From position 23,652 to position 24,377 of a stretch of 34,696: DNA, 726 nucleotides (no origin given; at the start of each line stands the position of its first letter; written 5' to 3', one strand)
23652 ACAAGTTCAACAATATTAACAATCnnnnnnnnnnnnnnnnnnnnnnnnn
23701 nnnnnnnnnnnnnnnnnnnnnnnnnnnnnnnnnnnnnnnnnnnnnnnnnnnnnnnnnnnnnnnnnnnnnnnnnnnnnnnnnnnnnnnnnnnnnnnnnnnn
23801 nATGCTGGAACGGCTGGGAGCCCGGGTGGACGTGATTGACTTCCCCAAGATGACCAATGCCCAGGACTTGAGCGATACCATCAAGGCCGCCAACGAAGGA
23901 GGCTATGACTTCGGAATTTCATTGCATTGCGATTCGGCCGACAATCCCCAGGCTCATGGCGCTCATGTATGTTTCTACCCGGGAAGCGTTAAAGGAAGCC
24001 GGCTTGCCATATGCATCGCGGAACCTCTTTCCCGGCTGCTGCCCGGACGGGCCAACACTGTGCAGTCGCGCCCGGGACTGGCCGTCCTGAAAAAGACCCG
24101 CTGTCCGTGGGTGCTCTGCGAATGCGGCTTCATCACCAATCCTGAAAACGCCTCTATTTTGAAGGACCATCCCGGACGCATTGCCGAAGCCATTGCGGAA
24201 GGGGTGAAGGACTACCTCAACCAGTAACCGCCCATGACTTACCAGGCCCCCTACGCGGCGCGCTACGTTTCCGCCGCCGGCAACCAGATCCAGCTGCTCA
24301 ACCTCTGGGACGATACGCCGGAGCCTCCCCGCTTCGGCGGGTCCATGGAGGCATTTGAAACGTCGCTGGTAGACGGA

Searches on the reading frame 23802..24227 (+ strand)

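Call 59: search_protein_families(library=phrogs, proteins=[window:23802-24227:+], max_evalue=0.001)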
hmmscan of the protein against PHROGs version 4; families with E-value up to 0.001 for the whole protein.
window:23802-24227:+ (141 aa): 3 families
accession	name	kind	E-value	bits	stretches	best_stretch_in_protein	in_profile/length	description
phrog_435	-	lysis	1.3e-30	107.9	1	2-140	151-286/556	endolysin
phrog_2742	-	lysis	2.8e-11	44.4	1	16-140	55-182/318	endolysin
phrog_489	-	lysis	1.9e-08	34.6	1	26-137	239-350/459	endolysin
